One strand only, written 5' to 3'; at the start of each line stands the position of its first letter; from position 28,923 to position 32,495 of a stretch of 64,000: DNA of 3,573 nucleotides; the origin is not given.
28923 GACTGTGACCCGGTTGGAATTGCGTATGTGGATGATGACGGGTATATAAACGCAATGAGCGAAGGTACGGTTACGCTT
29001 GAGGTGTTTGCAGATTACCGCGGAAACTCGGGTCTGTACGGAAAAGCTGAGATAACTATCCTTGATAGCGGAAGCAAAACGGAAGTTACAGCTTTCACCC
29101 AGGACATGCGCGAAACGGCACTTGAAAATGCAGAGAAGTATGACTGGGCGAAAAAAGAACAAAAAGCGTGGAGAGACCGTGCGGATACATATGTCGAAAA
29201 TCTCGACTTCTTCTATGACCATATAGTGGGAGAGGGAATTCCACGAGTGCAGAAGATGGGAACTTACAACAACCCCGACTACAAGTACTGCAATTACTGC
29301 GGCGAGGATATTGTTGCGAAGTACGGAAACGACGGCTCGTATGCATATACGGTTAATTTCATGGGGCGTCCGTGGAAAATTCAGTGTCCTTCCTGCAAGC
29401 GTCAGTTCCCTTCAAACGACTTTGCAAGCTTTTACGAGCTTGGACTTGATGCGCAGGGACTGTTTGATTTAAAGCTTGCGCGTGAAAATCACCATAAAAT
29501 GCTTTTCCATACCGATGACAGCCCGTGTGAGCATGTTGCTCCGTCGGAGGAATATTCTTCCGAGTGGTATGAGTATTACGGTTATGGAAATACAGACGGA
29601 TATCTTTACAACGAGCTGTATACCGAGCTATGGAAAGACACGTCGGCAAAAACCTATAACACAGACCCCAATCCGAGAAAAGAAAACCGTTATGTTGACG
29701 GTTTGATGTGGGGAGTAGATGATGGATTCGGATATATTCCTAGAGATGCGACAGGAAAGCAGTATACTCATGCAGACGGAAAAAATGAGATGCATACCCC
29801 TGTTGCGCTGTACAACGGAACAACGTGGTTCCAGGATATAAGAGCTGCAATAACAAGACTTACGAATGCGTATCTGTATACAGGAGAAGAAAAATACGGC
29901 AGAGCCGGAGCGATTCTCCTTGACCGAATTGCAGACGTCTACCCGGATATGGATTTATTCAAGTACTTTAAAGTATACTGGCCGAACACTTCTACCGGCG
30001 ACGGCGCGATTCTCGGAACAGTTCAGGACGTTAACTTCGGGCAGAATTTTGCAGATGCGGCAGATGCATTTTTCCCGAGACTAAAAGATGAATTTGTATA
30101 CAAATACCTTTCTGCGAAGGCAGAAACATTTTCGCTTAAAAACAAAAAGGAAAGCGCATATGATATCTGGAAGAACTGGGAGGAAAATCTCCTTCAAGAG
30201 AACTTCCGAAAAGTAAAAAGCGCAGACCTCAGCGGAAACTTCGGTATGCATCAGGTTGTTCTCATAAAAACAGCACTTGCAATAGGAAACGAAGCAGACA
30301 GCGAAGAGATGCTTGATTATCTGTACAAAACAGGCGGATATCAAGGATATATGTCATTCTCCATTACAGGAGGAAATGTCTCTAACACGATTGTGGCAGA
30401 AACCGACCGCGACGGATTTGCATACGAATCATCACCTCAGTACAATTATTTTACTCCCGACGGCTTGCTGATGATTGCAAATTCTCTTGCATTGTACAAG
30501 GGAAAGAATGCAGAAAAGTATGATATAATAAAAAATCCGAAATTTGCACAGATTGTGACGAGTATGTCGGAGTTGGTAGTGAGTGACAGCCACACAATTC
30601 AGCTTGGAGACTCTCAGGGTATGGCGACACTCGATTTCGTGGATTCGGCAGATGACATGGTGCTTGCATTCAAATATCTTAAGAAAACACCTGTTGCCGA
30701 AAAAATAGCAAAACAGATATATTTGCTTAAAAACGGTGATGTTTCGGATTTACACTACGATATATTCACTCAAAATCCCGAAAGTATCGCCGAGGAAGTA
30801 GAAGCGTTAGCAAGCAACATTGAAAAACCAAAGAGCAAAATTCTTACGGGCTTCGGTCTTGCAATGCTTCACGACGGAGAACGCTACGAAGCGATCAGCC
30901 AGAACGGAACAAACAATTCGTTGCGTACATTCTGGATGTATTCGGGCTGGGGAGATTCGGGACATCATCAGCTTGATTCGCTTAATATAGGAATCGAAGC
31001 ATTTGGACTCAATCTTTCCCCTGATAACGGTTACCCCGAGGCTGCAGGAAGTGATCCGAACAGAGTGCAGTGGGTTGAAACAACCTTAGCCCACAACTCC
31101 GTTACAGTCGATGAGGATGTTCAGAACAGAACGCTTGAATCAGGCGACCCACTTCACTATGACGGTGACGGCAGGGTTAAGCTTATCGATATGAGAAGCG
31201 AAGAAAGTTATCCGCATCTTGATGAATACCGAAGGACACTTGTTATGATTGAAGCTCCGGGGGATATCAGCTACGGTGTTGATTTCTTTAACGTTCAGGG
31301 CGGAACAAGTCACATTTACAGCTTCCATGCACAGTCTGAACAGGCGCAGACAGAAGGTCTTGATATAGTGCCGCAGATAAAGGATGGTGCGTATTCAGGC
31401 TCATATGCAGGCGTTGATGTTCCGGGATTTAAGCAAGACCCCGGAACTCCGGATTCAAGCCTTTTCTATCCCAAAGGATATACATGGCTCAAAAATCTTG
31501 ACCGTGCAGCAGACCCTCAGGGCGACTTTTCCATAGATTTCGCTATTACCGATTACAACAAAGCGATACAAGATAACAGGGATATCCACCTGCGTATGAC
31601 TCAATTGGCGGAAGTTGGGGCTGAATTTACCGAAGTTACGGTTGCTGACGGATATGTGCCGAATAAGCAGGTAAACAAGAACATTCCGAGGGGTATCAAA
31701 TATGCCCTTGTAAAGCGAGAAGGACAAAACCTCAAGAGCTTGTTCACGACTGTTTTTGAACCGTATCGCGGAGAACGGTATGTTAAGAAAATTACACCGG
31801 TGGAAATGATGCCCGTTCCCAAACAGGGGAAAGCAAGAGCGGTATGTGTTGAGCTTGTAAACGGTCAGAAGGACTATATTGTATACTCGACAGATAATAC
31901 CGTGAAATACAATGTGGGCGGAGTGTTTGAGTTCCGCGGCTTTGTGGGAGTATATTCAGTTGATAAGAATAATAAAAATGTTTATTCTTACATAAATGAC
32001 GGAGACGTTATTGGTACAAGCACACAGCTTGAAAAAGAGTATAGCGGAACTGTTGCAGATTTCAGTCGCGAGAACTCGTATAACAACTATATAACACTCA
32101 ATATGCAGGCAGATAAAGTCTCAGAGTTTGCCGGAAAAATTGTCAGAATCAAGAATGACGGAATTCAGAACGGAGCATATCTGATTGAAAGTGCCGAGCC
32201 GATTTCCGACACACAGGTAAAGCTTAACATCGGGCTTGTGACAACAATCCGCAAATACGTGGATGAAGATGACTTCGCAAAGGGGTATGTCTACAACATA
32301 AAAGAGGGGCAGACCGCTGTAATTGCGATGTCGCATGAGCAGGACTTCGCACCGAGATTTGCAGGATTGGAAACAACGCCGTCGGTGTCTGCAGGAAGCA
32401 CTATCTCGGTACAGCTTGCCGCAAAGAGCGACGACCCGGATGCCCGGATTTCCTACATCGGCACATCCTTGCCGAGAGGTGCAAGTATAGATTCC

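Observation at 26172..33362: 2396-aa SLH-anchored protein combining a heparinase II/III-like core with the new module, Ig domains and a cadherin-like domain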

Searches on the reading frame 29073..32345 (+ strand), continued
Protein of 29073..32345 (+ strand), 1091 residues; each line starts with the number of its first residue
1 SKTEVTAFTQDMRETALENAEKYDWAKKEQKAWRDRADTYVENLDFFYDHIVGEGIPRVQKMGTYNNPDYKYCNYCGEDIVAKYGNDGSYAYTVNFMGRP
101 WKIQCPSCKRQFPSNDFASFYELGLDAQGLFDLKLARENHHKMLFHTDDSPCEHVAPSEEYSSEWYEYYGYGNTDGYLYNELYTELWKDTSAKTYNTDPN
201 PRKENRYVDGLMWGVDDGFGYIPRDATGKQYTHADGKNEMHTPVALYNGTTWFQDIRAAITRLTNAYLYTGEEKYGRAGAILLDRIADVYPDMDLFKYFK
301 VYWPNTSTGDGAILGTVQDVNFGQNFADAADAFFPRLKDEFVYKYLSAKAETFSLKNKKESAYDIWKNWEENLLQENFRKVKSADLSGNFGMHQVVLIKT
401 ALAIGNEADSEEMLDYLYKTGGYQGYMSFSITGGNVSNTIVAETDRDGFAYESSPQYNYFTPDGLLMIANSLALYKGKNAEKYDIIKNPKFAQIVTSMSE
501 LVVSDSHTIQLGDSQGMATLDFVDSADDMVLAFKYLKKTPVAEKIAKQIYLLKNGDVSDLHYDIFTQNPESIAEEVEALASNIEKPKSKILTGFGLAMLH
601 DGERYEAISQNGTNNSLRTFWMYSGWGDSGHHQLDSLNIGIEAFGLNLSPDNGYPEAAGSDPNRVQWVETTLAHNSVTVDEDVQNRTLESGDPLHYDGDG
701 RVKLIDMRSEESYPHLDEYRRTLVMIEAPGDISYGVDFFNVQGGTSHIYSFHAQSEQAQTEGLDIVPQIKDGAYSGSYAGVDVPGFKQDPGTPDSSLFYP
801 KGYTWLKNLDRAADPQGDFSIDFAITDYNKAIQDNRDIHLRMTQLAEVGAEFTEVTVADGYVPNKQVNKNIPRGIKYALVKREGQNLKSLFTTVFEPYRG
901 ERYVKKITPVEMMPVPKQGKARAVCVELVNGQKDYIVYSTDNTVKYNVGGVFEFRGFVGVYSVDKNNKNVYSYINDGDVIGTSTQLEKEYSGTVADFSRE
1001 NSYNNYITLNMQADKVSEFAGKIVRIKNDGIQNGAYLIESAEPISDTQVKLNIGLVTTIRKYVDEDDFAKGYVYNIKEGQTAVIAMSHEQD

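Call 47: search_protein_families(library=pfam, proteins=[L007:7091-14386:+, L007:4300-7026:+, L007:2405-4258:+, L007:1413-2219:+, L007:710-1450:+, L007:36-644:+], max_evalue=0.001)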
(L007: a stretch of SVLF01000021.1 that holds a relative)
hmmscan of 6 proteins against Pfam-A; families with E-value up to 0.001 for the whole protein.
L007:7091-14386:+ (2432 aa): 5 families
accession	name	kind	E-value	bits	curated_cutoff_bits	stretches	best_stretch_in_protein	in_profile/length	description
PF00395.25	SLH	-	6.3e-31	106.5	20.8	3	2219-2261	2-44/44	S-layer homology domain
PF02368.24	Big_2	-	8.4e-13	48.5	22.8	1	820-860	30-70/79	Bacterial Ig-like domain (group 2)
PF05345.18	He_PIG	-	2.8e-11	44.2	24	1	2057-2143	2-95/96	Putative Ig domain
PF25275.1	Golvesin_C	-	1.8e-05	25.2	31.6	0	90-129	40-79/132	Golvesin C-terminal domain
PF17963.7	Big_9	-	4.6e-05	24.6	23.6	1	2057-2135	4-82/89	Bacterial Ig domain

L007:4300-7026:+ (909 aa): 3 families
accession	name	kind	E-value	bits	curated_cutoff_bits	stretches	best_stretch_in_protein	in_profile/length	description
PF02368.24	Big_2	-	3.6e-09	36.9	22.8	1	533-597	6-67/79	Bacterial Ig-like domain (group 2)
PF22359.2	Big-like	-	1.6e-07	31.9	27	1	566-596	4-33/48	Bacterial Ig-like domain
PF21461.3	HL_N-beta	-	0.00079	19.6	27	0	279-305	15-41/57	Hyaluronate lyase, N-terminal beta-sheet domain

L007:2405-4258:+ (618 aa): 3 families
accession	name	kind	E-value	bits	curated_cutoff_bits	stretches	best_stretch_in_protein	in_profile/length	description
PF07944.18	Beta-AFase-like_GH127_cat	-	2.7e-97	326.6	24.9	1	20-418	3-375/376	Beta-L-arabinofuranosidase, GH127 catalytic domain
PF20737.2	Glyco_hydro127C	-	6.7e-17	61.4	23.7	1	512-616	3-70/71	Glycoside hydrolase family 127 C-terminal domain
PF20736.2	Glyco_hydro127M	-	7.9e-08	32.8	24.2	1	428-482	1-60/95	Beta-L-arabinofuranosidase, GH127 middle domain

L007:1413-2219:+ (269 aa): 1 family
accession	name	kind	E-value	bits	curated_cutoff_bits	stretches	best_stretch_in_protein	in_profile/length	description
PF01261.30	AP_endonuc_2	-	1.4e-39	136.8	31.1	1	22-259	9-241/249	Xylose isomerase-like TIM barrel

L007:710-1450:+ (247 aa): 1 family
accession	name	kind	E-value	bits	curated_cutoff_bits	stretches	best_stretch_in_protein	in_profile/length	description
PF03009.23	GDPD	-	1.6e-07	32.1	23.6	0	180-222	201-242/244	Glycerophosphoryl diester phosphodiesterase family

L007:36-644:+ (203 aa): 2 families
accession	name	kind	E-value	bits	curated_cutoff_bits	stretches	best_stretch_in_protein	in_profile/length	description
PF12833.13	HTH_18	-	1.1e-21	77.4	33.6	1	115-193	1-79/80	Helix-turn-helix domain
PF00165.29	HTH_AraC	-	6.6e-17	61.6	26.6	2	155-193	2-42/42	Bacterial regulatory helix-turn-helix proteins, AraC family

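Call 61: search_protein_families(library=pfam, proteins=[P0029, P0111, P0026], max_evalue=0.001)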
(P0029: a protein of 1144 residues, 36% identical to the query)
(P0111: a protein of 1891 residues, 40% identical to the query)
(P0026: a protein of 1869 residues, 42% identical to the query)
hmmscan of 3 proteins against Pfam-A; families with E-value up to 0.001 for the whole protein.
P0029 (1144 aa): 1 family
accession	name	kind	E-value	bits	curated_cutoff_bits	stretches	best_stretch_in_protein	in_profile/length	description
PF07940.18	Hepar_II_III_C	-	3.4e-09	37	24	1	668-765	34-135/237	Heparinase II/III-like, C-terminal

P0111 (1891 aa): 7 families
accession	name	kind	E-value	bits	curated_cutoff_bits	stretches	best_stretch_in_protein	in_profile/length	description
PF02368.24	Big_2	-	2.2e-18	66.4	22.8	3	285-351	5-66/79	Bacterial Ig-like domain (group 2)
PF22359.2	Big-like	-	7.8e-11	42.5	27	0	411-443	2-34/48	Bacterial Ig-like domain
PF07940.18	Hepar_II_III_C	-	1.5e-08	34.9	24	1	1146-1215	35-94/237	Heparinase II/III-like, C-terminal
PF19077.6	Big_13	-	2.3e-06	28.5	27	0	1776-1809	70-102/102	Bacterial Ig-like domain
PF16990.11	CBM_35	-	1.8e-05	25.5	28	0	1011-1098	20-104/121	Carbohydrate binding module (family 35)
PF21461.3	HL_N-beta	-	0.00038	20.6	27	0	410-443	12-44/57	Hyaluronate lyase, N-terminal beta-sheet domain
PF24108.1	DUF7383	-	0.00092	19.9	27.9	0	1020-1101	23-105/123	Family of unknown function (DUF7383)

P0026 (1869 aa): 3 families
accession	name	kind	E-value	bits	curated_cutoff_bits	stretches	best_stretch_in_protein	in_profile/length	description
PF02368.24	Big_2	-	2e-13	50.6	22.8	1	102-145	26-69/79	Bacterial Ig-like domain (group 2)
PF25354.1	Ig_NUP210_16th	-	1.1e-05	25.3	27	0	627-667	33-71/72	NUP210-like, Ig-like domain 16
PF07940.18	Hepar_II_III_C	-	0.00035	20.6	24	0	1645-1704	35-92/237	Heparinase II/III-like, C-terminal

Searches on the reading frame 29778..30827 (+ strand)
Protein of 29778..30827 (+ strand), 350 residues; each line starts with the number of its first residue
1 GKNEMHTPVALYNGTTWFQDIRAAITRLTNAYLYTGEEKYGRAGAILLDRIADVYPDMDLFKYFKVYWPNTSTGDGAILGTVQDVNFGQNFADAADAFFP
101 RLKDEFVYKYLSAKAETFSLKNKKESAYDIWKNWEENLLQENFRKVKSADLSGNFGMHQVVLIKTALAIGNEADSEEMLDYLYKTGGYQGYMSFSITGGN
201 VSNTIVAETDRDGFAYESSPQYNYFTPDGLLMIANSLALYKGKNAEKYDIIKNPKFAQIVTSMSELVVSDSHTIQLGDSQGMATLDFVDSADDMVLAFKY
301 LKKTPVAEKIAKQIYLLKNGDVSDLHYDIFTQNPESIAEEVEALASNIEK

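Call 53: search_solved_structures(query=A3, max_evalue=10, show_alignments=5)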
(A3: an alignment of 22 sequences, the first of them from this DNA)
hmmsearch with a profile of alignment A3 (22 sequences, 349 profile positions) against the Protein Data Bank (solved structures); distinct sequences matched with E-value up to 10: 2.
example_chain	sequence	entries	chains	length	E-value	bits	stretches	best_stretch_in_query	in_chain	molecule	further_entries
4mmi_A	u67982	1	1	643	0.064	15.7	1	204-306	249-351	Heparinase III protein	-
4mmh_A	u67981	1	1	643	0.064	15.7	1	204-306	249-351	Heparinase III protein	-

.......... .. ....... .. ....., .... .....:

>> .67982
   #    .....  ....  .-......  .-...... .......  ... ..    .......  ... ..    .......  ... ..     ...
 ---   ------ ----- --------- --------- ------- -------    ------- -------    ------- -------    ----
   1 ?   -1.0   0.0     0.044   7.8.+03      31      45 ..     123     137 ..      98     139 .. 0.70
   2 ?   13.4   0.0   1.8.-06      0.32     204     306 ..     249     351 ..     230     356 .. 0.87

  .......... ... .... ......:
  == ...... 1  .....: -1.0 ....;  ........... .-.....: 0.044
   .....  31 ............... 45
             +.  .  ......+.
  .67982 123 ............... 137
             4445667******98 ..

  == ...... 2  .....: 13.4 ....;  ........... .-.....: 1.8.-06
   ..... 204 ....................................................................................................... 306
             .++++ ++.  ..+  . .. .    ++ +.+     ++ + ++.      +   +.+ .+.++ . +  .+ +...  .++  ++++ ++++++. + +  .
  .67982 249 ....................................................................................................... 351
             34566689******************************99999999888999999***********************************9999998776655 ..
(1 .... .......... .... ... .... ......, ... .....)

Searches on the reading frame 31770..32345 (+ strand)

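Call 59: search_protein_families(library=pfam, proteins=[window:31770-32345:+], max_evalue=1)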
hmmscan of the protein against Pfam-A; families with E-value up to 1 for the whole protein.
window:31770-32345:+ (192 aa): 1 family
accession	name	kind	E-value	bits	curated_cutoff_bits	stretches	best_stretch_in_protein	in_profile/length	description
PF09917.15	DUF2147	-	0.01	16.8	27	1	118-188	21-86/112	Uncharacterized protein conserved in bacteria (DUF2147)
